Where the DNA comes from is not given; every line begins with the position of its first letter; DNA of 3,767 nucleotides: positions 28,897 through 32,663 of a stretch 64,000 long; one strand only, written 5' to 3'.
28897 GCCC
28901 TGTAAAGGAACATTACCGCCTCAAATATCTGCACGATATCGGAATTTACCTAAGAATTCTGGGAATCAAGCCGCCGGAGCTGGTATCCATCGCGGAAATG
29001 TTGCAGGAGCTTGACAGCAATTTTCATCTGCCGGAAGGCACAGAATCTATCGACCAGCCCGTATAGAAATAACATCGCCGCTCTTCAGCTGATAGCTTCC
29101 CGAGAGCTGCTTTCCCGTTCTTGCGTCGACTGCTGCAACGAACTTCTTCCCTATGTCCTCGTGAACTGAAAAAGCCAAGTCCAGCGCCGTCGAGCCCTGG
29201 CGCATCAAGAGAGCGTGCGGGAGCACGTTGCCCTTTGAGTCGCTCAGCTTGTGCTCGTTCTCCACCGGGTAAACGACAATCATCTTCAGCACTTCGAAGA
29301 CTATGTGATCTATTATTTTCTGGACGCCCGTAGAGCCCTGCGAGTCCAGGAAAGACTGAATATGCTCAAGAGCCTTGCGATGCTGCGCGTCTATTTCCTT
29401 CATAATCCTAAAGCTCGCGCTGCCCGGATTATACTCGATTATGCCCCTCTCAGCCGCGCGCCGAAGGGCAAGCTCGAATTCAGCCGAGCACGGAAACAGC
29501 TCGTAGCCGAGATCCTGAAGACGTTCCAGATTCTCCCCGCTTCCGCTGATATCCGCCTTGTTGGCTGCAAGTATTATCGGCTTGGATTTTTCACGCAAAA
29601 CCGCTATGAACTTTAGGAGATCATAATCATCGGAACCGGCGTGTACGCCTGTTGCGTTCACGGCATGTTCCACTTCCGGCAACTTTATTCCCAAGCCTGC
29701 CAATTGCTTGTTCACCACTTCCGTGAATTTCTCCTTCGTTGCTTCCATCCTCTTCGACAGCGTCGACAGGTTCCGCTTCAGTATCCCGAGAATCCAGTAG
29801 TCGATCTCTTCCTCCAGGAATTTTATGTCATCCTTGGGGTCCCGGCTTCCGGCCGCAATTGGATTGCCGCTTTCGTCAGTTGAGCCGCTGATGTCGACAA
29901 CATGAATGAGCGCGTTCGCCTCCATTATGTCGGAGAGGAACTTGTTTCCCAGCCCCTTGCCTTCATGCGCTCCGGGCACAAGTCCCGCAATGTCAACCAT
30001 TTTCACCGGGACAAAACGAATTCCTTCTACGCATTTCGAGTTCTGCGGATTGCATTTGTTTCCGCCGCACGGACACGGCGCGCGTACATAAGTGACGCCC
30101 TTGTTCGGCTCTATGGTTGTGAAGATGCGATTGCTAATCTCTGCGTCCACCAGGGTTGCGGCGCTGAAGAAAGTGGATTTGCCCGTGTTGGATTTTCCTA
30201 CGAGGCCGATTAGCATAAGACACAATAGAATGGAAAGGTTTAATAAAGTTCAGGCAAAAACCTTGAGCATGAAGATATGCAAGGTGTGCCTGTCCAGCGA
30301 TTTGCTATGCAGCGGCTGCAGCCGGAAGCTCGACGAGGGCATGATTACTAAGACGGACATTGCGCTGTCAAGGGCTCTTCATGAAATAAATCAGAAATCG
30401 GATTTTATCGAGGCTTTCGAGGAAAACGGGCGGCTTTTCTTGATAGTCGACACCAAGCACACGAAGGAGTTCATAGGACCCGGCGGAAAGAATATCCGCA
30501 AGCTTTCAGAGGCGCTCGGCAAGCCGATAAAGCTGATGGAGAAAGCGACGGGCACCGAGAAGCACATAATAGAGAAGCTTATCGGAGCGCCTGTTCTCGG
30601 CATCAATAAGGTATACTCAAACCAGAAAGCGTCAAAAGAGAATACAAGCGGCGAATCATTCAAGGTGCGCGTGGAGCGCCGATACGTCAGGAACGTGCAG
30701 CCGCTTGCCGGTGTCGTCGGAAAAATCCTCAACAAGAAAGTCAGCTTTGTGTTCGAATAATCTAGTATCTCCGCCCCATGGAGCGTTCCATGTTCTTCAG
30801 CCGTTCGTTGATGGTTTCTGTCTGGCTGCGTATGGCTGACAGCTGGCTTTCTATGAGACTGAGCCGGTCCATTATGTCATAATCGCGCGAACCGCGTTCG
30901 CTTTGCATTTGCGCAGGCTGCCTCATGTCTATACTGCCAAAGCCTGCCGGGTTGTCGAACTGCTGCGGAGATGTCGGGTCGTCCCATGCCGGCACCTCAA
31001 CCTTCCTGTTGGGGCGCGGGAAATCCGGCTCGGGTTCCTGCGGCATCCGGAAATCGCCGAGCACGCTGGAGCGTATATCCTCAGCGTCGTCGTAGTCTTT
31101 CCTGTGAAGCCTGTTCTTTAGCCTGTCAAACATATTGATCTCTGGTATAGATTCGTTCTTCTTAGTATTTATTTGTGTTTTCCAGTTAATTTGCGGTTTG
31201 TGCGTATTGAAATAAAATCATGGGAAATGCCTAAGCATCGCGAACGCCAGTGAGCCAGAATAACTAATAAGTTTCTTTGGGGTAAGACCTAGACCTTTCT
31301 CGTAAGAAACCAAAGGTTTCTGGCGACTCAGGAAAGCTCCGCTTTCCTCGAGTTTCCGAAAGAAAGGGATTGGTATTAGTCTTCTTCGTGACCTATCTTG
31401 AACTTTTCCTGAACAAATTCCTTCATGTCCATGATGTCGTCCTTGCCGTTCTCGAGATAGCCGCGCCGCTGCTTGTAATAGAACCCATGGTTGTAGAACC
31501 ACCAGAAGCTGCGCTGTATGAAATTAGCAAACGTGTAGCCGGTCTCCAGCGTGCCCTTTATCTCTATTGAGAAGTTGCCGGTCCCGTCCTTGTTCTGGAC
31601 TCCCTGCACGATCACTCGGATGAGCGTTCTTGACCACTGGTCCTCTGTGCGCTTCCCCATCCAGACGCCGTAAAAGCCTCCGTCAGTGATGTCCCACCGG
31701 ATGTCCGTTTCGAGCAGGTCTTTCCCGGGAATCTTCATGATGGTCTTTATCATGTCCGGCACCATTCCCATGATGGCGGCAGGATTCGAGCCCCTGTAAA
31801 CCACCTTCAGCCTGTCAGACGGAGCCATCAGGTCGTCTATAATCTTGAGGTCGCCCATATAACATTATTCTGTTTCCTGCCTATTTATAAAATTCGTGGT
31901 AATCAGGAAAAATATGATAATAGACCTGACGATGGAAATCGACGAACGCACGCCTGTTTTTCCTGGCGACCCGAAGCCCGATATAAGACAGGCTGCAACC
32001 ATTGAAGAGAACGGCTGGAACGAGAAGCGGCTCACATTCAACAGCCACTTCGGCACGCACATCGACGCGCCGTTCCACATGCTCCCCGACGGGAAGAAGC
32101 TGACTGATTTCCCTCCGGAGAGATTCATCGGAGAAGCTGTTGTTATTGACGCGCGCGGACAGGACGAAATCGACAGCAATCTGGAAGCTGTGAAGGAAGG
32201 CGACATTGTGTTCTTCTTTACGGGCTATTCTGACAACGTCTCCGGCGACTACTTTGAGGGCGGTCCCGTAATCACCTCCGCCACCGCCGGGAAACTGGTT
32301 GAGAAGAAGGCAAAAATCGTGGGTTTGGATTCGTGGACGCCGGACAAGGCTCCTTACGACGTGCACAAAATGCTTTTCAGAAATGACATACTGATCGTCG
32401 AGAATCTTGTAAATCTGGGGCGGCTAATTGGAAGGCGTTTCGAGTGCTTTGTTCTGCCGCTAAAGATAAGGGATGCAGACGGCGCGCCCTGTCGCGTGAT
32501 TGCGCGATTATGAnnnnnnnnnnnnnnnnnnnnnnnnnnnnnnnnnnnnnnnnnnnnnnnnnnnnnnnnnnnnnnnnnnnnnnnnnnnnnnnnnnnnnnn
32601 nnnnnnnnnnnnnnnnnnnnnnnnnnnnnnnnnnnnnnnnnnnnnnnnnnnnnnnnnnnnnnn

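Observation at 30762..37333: Candidate undescribed gene block: seven mostly unassignable genes separated by copies of the repeat element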

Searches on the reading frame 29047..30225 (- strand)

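Call 3: search_protein_families(library=pfam, proteins=[window:29047-30225:-], max_evalue=0.1)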
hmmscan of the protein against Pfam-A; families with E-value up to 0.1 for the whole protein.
window:29047-30225:- (392 aa): 4 families
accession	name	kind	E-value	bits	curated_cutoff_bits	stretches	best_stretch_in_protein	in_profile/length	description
PF08438.16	YGR210-like_G4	-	8e-34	116.8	24.7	1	220-323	1-108/108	Obg-like GTPase YGR210-like, G4 motif-containing domain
PF01926.29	MMR_HSR1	-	8.2e-16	58.6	21.9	1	6-117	2-86/113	50S ribosome-binding GTPase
PF02824.27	TGS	-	9.6e-09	35.6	22.2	1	334-388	4-58/60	TGS domain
PF02421.24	FeoB_N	-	0.0015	18.6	27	1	6-45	3-42/156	Ferrous iron transport protein B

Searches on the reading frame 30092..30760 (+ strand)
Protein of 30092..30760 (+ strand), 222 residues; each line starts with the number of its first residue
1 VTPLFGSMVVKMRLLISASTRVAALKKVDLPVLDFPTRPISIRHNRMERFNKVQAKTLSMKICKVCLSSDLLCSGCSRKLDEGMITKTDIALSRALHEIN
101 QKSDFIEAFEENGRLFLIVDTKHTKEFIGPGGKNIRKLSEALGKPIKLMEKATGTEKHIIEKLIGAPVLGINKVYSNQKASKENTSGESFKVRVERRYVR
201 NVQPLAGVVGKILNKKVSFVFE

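Call 3: search_protein_families(library=pfam, proteins=[window:30092-30760:+], max_evalue=0.1)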
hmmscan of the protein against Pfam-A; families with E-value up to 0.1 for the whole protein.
window:30092-30760:+ (222 aa): 3 families
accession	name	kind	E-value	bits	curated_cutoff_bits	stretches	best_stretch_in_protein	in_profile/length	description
PF07650.23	KH_2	-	0.0022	18.2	22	1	113-151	25-63/78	KH domain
PF00013.35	KH_1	-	0.0071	16.5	21.5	1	117-143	4-30/66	KH domain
PF13184.12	KH_5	-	0.024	15.2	27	1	118-172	8-68/69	NusA-like KH domain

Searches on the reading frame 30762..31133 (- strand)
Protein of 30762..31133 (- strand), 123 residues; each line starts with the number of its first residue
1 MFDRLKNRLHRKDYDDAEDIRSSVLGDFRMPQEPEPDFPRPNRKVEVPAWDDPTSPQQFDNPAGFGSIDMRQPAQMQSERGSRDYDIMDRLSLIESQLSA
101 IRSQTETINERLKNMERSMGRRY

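Call 3: search_protein_families(library=pfam, proteins=[window:30762-31133:-], max_evalue=0.1)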
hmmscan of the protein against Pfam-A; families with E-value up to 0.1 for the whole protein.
window:30762-31133:- (123 aa): 0 families

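Call 12: search_protein_families(library=ncbifam, proteins=[window:30762-31133:-], max_evalue=0.1)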
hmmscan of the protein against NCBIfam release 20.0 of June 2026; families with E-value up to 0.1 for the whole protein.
window:30762-31133:- (123 aa): 1 family
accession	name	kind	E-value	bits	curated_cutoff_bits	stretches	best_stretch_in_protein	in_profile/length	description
NF038218.1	IcmG_DotF_IVB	equivalog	0.019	14.6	200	1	48-118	86-153/266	type IVB secretion system protein IcmG/DotF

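Call 13: search_protein_families(library=phrogs, proteins=[window:30762-31133:-], max_evalue=0.1)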
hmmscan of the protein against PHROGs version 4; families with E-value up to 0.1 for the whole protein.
window:30762-31133:- (123 aa): 2 families
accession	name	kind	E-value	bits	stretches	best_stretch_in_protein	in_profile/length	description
phrog_6324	-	unknown function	0.029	15.7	1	81-118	25-62/94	-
phrog_12015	-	unknown function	0.076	13.6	1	76-119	108-149/165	-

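Call 14: search_protein_families(library=padloc, proteins=[window:30762-31133:-], max_evalue=0.1)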
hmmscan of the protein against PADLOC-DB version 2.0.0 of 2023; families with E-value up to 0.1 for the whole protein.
window:30762-31133:- (123 aa): 0 families

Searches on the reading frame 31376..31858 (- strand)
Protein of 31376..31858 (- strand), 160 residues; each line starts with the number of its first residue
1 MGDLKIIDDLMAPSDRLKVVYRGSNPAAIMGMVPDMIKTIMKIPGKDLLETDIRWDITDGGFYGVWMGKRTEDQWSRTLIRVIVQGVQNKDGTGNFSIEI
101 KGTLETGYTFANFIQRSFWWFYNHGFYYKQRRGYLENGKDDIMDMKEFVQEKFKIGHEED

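Call 3: search_protein_families(library=pfam, proteins=[window:31376-31858:-], max_evalue=0.1)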
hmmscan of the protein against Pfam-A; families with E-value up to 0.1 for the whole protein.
window:31376-31858:- (160 aa): 0 families

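Call 12: search_protein_families(library=ncbifam, proteins=[window:31376-31858:-], max_evalue=0.1)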
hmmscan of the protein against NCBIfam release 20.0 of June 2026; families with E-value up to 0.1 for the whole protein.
window:31376-31858:- (160 aa): 0 families

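Call 13: search_protein_families(library=phrogs, proteins=[window:31376-31858:-], max_evalue=0.1)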
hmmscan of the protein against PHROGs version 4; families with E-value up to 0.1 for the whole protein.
window:31376-31858:- (160 aa): 1 family
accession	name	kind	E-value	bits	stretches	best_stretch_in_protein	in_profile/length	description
phrog_14880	-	unknown function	0.089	13.7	0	115-140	25-50/57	-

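Call 14: search_protein_families(library=padloc, proteins=[window:31376-31858:-], max_evalue=0.1)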
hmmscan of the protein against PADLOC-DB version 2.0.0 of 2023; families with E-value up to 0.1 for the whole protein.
window:31376-31858:- (160 aa): 0 families

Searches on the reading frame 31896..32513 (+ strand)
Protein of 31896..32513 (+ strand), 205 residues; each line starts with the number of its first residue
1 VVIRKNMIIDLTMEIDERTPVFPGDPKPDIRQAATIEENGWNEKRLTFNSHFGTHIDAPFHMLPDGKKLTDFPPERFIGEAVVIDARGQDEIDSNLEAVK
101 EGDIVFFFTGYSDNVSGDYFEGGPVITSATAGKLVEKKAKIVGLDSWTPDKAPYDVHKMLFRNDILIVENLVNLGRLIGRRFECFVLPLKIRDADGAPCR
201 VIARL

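Call 3: search_protein_families(library=pfam, proteins=[window:31896-32513:+], max_evalue=0.1)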
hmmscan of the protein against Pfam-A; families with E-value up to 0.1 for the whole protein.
window:31896-32513:+ (205 aa): 1 family
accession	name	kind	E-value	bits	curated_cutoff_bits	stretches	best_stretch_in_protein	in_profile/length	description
PF04199.19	Cyclase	-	6.7e-26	91.6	23.1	1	9-151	1-142/142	Putative cyclase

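Call 12: search_protein_families(library=ncbifam, proteins=[window:31896-32513:+], max_evalue=0.1)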
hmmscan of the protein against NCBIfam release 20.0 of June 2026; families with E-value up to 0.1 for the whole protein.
window:31896-32513:+ (205 aa): 1 family
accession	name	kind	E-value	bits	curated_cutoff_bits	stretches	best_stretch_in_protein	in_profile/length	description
TIGR03035.1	trp_arylform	equivalog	8.5e-27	94.5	223.05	1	8-204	2-204/206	arylformamidase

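Call 13: search_protein_families(library=phrogs, proteins=[window:31896-32513:+], max_evalue=0.1)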
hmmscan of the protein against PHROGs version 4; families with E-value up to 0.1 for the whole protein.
window:31896-32513:+ (205 aa): 1 family
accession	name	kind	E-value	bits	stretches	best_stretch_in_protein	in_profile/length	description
phrog_31720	-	unknown function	0.06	13.7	1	45-153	61-163/254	-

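Call 14: search_protein_families(library=padloc, proteins=[window:31896-32513:+], max_evalue=0.1)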
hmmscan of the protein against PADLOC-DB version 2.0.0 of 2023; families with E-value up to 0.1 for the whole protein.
window:31896-32513:+ (205 aa): 0 families
